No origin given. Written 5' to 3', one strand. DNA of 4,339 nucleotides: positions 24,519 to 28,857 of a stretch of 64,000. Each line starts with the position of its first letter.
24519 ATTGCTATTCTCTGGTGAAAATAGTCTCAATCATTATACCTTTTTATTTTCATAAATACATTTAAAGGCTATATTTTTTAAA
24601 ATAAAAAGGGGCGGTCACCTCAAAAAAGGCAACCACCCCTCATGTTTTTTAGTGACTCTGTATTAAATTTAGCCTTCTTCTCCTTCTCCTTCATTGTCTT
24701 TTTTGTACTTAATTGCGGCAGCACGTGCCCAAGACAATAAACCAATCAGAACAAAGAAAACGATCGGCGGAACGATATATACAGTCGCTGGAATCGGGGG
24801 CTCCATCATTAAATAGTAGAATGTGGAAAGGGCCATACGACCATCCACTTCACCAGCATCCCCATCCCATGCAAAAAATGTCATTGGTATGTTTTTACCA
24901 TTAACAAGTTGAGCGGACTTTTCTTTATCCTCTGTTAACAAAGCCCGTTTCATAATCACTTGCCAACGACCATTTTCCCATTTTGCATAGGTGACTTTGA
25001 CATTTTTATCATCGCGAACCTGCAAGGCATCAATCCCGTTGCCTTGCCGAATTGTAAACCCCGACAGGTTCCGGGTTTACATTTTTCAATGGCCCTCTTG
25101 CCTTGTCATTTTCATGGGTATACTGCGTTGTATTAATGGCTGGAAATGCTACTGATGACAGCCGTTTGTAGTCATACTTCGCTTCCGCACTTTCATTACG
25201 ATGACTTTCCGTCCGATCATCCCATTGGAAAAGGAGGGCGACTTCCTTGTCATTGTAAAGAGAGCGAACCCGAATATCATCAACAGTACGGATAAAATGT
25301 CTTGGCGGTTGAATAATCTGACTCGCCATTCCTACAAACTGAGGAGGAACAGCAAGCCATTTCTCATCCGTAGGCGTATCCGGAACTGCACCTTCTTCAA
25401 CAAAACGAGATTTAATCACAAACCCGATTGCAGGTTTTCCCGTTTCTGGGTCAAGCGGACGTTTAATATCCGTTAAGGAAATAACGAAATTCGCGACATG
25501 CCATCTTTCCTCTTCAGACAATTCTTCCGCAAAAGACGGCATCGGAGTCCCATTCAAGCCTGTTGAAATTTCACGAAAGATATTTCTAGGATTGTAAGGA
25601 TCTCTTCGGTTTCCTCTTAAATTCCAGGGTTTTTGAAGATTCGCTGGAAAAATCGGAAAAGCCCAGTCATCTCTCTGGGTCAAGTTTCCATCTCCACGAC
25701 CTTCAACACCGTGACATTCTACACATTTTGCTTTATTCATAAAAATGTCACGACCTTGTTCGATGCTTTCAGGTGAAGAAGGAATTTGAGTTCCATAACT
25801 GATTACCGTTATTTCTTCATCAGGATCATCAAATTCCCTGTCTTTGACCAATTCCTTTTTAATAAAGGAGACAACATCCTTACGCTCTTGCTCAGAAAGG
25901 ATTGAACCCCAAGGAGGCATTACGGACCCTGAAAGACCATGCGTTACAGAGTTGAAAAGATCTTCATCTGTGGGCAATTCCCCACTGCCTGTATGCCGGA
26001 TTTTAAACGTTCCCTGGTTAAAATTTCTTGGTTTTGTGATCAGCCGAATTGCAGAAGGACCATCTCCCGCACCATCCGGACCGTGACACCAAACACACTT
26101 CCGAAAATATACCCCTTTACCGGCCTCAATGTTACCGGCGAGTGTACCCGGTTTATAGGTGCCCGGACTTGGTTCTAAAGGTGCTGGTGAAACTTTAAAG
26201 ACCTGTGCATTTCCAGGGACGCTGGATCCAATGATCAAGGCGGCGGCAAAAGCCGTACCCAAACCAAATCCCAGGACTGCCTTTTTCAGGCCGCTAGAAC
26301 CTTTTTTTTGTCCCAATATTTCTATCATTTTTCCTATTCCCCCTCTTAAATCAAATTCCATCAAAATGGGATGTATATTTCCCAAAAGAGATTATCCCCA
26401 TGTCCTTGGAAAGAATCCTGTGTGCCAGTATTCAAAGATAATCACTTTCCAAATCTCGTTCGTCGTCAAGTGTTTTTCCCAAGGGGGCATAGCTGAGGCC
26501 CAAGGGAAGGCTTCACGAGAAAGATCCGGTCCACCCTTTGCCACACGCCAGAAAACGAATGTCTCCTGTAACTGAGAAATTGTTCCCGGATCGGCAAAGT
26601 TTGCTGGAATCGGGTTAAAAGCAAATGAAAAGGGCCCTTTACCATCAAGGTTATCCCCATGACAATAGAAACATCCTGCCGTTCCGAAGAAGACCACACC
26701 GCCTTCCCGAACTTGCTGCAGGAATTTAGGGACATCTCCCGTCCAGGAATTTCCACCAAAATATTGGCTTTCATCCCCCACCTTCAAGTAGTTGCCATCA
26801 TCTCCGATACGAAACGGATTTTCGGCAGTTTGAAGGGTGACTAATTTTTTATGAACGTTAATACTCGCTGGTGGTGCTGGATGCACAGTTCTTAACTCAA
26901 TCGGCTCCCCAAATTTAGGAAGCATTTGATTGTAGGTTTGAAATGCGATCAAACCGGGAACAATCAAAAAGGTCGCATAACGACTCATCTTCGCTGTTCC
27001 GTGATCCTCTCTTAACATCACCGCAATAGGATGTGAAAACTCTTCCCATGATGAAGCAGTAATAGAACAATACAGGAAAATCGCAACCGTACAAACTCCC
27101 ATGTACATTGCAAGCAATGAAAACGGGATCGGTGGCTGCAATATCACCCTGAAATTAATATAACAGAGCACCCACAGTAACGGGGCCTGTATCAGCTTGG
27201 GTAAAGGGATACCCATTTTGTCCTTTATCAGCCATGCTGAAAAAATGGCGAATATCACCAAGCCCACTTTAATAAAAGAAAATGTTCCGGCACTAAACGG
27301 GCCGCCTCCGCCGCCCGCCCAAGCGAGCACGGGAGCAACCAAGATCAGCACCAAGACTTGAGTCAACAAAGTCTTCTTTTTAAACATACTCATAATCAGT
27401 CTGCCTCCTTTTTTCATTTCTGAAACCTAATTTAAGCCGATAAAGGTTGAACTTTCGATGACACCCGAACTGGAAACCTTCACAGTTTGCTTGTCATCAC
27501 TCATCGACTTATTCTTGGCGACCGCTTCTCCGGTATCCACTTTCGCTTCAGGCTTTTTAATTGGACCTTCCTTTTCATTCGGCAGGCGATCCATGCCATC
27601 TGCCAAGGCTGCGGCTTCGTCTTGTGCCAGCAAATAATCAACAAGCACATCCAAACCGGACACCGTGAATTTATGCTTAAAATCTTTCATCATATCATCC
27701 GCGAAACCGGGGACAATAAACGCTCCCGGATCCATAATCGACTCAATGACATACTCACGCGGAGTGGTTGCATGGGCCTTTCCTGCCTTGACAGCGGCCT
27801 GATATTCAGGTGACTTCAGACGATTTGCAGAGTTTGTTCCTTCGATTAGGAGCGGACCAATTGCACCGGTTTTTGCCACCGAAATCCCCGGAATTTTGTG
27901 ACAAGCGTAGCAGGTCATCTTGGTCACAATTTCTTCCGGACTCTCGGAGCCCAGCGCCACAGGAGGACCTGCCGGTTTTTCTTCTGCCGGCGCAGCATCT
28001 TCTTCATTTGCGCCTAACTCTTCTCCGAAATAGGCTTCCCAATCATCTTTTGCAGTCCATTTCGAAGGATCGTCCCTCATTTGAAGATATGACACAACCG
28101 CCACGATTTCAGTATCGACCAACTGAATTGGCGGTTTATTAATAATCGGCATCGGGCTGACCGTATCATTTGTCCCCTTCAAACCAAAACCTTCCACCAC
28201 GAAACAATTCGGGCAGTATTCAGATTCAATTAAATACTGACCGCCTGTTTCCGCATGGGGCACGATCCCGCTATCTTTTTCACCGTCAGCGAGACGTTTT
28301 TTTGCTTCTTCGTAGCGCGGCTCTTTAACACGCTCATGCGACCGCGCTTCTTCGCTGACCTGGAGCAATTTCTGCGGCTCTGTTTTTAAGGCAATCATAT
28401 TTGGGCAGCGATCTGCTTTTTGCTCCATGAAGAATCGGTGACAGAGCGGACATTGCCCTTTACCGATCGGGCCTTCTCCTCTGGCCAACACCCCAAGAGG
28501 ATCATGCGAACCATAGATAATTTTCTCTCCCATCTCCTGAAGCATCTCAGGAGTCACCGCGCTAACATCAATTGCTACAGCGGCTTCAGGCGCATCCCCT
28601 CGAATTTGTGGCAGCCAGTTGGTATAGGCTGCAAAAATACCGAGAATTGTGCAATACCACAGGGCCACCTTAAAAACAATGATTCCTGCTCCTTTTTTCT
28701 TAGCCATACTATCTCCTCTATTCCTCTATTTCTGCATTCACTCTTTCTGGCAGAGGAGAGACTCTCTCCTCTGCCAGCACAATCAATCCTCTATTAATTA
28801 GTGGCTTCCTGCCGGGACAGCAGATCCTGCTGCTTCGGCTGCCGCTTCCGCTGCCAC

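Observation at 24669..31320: Operon coupling a cytochrome bd-like membrane protein to five c-hemes and an EB_dh-type heme domain: uncharacterised respiratory module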

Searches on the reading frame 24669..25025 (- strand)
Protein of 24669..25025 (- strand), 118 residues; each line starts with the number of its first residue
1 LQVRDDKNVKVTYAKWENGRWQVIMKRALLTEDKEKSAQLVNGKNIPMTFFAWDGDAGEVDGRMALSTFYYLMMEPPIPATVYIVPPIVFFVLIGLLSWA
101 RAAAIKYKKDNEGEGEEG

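Call 3: search_protein_families(library=pfam, proteins=[window:24669-25025:-], max_evalue=0.01)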
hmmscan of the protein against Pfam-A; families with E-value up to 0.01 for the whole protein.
window:24669-25025:- (118 aa): 1 family
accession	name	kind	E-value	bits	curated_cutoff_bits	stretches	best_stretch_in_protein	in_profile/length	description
PF09459.16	EB_dh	-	1.1e-07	32.6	33.3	1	11-63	183-234/236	Ethylbenzene dehydrogenase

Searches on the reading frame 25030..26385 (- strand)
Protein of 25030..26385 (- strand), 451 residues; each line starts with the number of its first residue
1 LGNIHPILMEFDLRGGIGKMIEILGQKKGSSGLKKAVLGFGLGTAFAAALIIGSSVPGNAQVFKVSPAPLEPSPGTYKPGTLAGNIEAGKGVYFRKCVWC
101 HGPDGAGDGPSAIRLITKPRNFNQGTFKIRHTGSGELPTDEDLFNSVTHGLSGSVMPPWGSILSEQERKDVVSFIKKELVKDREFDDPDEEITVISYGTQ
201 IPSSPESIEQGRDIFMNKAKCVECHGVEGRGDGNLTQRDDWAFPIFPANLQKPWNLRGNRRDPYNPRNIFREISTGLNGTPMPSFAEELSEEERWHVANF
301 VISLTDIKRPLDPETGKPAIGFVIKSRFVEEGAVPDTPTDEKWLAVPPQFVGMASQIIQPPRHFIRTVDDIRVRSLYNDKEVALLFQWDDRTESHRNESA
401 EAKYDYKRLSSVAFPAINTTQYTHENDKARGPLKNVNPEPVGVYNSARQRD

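Call 3: search_protein_families(library=pfam, proteins=[window:25030-26385:-], max_evalue=0.01)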
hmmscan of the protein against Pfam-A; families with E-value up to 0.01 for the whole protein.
window:25030-26385:- (451 aa): 4 families
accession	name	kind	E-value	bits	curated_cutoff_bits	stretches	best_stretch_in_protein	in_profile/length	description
PF13442.11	Cytochrome_CBB3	-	1.3e-22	80.3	27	2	85-175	2-68/68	Cytochrome C oxidase, cbb3-type, subunit III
PF00034.26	Cytochrom_C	-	1.7e-19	71.4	21.3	2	86-177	1-88/90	Cytochrome c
PF07635.16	PSCyt1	-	7.7e-05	23.7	22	0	97-158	1-57/59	Planctomycete cytochrome C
PF09459.16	EB_dh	-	0.00079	20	33.3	1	343-405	4-64/236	Ethylbenzene dehydrogenase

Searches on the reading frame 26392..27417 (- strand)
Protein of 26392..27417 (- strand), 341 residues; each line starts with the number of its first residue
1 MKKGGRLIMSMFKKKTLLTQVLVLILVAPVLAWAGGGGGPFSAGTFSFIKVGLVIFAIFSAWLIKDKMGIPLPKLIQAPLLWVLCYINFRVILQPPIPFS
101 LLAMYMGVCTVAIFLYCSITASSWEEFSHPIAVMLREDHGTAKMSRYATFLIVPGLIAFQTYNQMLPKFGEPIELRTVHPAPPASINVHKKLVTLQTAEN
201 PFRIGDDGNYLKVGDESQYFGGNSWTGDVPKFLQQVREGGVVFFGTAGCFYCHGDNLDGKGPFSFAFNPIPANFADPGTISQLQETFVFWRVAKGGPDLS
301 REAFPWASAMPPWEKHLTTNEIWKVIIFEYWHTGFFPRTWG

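Call 3: search_protein_families(library=pfam, proteins=[window:26392-27417:-], max_evalue=0.01)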
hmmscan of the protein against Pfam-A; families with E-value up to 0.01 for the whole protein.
window:26392-27417:- (341 aa): 2 families
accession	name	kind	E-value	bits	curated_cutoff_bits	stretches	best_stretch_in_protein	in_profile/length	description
PF00034.26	Cytochrom_C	-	0.00013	23.7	21.3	1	240-326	4-83/90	Cytochrome c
PF13442.11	Cytochrome_CBB3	-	0.00058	20.6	27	1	247-327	12-66/68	Cytochrome C oxidase, cbb3-type, subunit III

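Call 21: find_encoding_contigs(protein=window:26392-27417:-, flank=6000, max_places=6)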
Protein window:26392-27417:- (341 aa): no gene with exactly this product is on record in the collection.

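Call 44: search_protein_families(library=ncbifam, proteins=[window:26392-27417:-], max_evalue=0.01)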
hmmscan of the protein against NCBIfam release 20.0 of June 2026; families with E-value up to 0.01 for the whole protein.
window:26392-27417:- (341 aa): 1 family
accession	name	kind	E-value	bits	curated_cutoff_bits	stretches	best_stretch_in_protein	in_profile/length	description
NF033864.1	cytochrome579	equivalog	4.3e-06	26.6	280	1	235-308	48-120/179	cytochrome 579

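Call 71: search_solved_structures(query=window:26392-27417:-, max_evalue=0.1, show_alignments=1)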
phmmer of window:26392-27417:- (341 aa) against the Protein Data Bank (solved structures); distinct sequences matched with E-value up to 0.1: 0.

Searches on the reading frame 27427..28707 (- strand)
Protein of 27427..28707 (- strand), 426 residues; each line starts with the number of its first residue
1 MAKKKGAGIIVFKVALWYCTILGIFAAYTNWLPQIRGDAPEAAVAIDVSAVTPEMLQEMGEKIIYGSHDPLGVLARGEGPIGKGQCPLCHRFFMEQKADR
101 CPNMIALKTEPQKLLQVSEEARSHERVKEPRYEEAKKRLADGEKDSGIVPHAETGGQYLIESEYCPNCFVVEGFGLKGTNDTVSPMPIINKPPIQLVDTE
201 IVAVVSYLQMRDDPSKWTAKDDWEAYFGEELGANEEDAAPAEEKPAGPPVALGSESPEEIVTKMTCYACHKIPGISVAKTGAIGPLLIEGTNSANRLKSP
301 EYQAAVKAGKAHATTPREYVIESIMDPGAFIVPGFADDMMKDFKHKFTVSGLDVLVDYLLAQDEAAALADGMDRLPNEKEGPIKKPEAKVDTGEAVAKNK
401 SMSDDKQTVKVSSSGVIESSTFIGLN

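Call 3: search_protein_families(library=pfam, proteins=[window:27427-28707:-], max_evalue=0.01)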
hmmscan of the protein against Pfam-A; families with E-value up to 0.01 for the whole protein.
window:27427-28707:- (426 aa): 1 family
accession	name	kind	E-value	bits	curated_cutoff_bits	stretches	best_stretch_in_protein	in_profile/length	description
PF00034.26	Cytochrom_C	-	0.0043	18.8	21.3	0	260-326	7-54/90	Cytochrome c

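Call 44: search_protein_families(library=ncbifam, proteins=[window:27427-28707:-], max_evalue=0.01)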
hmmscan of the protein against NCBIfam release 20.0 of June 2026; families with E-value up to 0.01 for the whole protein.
window:27427-28707:- (426 aa): 2 families
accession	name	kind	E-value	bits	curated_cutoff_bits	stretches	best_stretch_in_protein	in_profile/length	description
TIGR04485.1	thiosulf_SoxX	equivalog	2e-06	28.4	61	1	265-359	4-75/78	sulfur oxidation c-type cytochrome SoxX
TIGR02603.1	CxxCH_TIGR02603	domain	1.2e-05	25.3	68.15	0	84-154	12-80/134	putative heme-binding domain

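Call 72: search_solved_structures(query=window:27427-28707:-, max_evalue=0.1, show_alignments=1)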
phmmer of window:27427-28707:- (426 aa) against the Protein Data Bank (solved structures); distinct sequences matched with E-value up to 0.1: 3.
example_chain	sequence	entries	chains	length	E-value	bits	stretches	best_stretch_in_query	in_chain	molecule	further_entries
7zs2_A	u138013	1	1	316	6.3e-07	31.9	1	153-275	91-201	Hypothetical (Diheme) protein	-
7zs0_A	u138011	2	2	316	7.6e-07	31.6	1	153-275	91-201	Hypothetical (Diheme) protein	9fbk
7zs1_A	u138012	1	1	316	8.7e-07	31.4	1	153-275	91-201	Hypothetical (Diheme) protein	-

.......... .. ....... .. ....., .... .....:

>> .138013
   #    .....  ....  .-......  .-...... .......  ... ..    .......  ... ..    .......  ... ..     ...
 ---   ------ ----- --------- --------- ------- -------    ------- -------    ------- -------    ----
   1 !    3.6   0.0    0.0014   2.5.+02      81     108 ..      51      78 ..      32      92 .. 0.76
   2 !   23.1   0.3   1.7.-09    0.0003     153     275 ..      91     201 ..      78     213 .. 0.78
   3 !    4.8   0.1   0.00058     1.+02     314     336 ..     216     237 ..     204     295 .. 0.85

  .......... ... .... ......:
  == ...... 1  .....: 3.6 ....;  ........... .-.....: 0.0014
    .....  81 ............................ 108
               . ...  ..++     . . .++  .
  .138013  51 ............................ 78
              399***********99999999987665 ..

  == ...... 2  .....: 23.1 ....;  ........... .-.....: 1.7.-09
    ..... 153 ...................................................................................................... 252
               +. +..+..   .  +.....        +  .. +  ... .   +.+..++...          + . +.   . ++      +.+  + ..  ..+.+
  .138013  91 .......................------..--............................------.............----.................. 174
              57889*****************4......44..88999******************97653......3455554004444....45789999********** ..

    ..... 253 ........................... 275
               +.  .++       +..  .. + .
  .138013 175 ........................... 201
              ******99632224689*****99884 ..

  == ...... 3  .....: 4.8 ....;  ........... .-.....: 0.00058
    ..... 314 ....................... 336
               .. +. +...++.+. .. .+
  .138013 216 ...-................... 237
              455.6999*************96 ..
